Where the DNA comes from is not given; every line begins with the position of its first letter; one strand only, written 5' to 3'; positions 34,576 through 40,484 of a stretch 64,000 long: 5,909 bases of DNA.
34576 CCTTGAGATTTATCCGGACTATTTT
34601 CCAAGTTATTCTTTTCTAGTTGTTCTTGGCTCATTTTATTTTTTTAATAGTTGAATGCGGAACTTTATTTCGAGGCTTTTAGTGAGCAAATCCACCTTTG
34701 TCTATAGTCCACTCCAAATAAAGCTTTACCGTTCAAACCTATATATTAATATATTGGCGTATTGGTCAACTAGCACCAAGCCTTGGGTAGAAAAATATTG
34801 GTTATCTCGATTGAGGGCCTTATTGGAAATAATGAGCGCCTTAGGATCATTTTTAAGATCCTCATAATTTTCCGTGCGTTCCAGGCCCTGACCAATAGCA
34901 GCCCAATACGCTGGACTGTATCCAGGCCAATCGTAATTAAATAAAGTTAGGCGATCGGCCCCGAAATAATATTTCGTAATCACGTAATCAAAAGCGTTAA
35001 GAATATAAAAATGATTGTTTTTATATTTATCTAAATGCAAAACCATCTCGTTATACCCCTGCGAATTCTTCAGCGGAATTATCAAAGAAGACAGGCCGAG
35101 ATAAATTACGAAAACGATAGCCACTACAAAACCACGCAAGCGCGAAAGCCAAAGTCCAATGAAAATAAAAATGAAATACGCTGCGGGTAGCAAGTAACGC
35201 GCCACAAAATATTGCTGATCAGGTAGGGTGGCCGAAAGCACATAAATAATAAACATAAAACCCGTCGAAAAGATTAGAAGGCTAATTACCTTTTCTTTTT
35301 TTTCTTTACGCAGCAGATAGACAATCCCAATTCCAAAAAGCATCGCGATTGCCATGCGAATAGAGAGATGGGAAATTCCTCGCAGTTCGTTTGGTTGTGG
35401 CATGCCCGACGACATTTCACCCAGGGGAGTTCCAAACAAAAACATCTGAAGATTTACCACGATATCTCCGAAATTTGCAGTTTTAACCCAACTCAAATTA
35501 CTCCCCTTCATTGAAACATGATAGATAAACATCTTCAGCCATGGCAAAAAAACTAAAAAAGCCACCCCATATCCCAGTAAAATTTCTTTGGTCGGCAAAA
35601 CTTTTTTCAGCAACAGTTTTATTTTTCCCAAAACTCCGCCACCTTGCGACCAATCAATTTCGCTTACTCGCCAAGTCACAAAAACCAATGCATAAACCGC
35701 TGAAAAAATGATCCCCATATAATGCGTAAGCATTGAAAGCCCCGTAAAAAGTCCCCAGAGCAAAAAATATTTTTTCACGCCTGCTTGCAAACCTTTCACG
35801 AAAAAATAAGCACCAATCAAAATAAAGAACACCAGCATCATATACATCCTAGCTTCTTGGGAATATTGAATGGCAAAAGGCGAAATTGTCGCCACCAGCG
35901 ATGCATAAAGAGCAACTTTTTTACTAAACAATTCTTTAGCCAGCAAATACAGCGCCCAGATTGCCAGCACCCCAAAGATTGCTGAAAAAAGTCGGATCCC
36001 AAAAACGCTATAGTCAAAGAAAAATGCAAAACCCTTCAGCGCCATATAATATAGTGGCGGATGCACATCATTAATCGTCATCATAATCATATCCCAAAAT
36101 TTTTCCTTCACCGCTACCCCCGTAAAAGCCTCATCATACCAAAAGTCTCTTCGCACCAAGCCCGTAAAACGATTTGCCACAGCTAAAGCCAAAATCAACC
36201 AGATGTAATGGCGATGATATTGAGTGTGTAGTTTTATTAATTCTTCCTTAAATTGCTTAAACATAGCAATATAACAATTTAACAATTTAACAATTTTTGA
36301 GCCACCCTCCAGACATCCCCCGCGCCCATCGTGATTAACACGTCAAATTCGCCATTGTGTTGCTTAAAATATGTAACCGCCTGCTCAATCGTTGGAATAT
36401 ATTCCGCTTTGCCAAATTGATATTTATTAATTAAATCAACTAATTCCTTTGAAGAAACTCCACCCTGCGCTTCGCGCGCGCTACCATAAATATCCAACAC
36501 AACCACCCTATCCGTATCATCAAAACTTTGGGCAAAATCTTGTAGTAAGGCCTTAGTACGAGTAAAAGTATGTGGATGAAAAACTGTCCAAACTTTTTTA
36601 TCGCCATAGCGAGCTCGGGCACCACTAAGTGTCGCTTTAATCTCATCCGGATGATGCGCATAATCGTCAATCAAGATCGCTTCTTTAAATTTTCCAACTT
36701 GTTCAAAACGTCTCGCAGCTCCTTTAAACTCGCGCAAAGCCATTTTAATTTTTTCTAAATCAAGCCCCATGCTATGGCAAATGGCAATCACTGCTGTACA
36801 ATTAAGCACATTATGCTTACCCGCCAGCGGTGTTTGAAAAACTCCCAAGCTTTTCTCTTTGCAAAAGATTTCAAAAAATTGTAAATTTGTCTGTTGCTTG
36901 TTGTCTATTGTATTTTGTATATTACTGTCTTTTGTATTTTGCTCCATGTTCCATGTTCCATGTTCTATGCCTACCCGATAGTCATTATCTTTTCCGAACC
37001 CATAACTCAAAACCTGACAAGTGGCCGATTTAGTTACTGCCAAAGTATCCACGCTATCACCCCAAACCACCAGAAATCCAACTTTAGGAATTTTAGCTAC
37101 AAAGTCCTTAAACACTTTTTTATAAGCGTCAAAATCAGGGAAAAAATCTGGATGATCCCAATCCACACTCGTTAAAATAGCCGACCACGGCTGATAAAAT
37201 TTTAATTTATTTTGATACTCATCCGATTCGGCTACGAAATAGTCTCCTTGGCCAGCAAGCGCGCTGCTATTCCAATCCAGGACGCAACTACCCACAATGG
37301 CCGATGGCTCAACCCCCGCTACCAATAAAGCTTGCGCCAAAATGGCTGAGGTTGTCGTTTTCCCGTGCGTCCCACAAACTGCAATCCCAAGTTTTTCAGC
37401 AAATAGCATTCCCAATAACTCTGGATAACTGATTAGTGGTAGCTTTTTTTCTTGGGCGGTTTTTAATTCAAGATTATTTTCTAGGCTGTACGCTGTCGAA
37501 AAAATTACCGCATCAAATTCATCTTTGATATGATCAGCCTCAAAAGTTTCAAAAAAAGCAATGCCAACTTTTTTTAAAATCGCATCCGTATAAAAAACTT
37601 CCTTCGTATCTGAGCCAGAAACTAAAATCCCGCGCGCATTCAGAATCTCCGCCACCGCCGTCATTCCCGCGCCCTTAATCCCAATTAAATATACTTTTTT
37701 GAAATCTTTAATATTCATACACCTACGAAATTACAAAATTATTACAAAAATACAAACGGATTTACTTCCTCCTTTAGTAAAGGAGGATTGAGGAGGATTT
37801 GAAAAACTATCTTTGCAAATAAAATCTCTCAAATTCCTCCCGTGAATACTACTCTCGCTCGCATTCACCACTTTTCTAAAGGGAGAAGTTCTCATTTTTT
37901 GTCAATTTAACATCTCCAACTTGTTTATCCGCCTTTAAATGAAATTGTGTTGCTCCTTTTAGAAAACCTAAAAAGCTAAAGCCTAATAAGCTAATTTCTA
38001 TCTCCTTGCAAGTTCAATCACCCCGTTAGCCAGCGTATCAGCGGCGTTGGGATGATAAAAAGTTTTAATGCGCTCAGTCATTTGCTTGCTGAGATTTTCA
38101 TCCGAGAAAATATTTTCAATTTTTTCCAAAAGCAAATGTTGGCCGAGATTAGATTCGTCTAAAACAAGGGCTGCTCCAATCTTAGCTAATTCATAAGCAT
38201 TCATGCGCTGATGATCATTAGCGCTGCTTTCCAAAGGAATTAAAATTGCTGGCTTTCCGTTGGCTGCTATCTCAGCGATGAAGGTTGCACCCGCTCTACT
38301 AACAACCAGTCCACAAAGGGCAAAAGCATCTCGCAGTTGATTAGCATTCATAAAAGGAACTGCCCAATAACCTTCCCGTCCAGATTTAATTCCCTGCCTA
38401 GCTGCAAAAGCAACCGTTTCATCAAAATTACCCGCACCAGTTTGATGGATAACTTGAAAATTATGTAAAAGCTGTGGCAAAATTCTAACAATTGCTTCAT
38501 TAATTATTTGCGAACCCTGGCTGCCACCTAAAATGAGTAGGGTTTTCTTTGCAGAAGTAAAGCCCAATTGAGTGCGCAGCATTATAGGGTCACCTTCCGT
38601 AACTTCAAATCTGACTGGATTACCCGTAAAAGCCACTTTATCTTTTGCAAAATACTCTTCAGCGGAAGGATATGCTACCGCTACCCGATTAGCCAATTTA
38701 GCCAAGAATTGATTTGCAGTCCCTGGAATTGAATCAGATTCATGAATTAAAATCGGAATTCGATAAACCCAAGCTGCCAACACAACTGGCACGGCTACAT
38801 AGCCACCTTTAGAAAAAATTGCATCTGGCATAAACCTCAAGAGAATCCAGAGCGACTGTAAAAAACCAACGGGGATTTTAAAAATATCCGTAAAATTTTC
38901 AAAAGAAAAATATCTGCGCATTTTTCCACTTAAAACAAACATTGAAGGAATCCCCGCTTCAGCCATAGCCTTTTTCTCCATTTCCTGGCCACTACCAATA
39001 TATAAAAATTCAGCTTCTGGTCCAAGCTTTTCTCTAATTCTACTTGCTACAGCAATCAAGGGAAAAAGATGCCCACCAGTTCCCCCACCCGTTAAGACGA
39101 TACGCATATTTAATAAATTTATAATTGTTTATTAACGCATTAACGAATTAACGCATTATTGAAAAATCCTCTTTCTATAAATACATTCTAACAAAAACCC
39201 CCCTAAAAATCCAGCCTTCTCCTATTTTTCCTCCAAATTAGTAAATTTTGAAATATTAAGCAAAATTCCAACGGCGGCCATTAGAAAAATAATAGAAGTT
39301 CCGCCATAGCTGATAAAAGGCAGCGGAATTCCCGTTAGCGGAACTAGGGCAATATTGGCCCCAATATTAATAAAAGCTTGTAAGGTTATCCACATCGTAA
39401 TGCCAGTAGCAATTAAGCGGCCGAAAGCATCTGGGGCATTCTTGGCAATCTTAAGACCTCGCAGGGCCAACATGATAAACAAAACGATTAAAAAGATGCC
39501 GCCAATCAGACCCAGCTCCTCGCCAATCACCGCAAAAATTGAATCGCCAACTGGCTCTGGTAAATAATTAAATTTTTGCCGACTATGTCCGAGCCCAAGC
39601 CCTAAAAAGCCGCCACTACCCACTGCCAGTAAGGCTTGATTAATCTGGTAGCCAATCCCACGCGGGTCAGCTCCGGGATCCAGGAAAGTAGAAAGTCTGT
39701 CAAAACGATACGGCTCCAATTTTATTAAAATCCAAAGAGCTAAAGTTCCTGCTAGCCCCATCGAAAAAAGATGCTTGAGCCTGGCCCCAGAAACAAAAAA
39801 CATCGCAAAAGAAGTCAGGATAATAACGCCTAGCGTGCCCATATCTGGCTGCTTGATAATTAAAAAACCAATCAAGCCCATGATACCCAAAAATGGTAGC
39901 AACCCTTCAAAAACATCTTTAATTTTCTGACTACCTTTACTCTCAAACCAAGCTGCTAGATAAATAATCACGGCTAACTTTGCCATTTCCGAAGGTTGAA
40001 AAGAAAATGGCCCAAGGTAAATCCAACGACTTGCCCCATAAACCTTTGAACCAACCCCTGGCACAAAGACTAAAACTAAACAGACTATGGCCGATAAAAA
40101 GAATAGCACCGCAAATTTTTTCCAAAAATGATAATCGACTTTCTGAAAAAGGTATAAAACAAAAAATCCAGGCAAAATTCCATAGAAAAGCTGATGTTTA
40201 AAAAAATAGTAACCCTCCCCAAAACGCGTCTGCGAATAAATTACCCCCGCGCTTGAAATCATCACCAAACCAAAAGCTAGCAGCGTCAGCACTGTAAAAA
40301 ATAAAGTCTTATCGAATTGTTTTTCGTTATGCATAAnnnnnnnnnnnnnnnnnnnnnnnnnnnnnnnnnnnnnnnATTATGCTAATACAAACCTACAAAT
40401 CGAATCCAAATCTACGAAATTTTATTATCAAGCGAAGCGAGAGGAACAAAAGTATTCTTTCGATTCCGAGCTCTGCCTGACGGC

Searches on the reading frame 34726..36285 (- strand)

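Call 45: search_protein_families(library=pfam, proteins=[window:34726-36285:-])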
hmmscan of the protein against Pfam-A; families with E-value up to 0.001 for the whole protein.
window:34726-36285:- (519 aa): 2 families
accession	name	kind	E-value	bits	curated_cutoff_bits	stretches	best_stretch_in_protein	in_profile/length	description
PF13231.12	PMT_2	-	6.3e-18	65.9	26.1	1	75-203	2-132/160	Dolichyl-phosphate-mannose-protein mannosyltransferase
PF02366.24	PMT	-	3.4e-08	33.8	22.7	1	71-249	59-230/245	Dolichyl-phosphate-mannose-protein mannosyltransferase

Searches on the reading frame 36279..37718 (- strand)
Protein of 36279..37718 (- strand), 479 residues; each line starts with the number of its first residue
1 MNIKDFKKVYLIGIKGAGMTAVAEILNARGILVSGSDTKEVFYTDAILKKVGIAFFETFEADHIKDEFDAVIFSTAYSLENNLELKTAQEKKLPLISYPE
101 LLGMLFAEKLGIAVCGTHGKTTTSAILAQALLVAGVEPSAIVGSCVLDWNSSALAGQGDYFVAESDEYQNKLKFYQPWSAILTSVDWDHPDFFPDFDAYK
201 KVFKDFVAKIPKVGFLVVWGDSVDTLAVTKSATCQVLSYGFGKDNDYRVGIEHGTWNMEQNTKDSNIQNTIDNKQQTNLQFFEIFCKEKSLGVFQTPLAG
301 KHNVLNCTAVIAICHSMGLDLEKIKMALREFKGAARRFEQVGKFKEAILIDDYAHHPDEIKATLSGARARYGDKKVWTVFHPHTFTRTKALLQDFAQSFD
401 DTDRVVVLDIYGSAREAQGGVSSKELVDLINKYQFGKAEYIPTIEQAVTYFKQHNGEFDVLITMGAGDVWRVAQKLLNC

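Call 45: search_protein_families(library=pfam, proteins=[window:36279-37718:-])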
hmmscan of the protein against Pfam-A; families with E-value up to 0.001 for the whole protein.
window:36279-37718:- (479 aa): 3 families
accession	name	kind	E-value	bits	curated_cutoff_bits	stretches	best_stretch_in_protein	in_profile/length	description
PF08245.18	Mur_ligase_M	-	5.9e-22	79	24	1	114-313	1-199/200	Mur ligase middle domain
PF02875.26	Mur_ligase_C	-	1.3e-20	74.9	28.4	1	336-467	1-127/127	Mur ligase, glutamate ligase domain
PF01225.30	Mur_ligase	-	3.3e-16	59.9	21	1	9-108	2-93/95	Mur ligase family, catalytic domain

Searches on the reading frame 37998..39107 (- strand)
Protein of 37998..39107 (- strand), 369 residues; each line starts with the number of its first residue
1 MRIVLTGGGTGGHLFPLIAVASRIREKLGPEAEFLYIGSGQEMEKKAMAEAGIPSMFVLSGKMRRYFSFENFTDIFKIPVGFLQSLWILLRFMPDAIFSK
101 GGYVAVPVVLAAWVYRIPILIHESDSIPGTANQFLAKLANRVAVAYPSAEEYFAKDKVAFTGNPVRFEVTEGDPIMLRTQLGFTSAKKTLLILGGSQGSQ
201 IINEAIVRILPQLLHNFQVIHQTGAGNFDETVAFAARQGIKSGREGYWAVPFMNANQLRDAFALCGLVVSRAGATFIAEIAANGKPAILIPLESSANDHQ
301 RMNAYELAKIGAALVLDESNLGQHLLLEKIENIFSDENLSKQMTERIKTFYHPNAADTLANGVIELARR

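Call 45: search_protein_families(library=pfam, proteins=[window:37998-39107:-])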
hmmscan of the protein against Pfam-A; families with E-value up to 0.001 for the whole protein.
window:37998-39107:- (369 aa): 2 families
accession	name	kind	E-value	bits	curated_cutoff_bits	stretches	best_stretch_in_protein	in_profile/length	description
PF03033.26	Glyco_transf_28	-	1e-35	123.3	26.2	1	3-143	1-138/139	Glycosyltransferase family 28 N-terminal domain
PF04101.22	Glyco_tran_28_C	-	4.6e-34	118.3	22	1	189-358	1-165/166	Glycosyltransferase family 28 C-terminal domain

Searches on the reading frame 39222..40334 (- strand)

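Call 45: search_protein_families(library=pfam, proteins=[window:39222-40334:-])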
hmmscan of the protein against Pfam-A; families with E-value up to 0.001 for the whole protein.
window:39222-40334:- (370 aa): 1 family
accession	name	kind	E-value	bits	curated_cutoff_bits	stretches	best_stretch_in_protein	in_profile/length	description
PF01098.24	FTSW_RODA_SPOVE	-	1.2e-108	363.8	26.4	1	10-365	2-354/356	Cell cycle protein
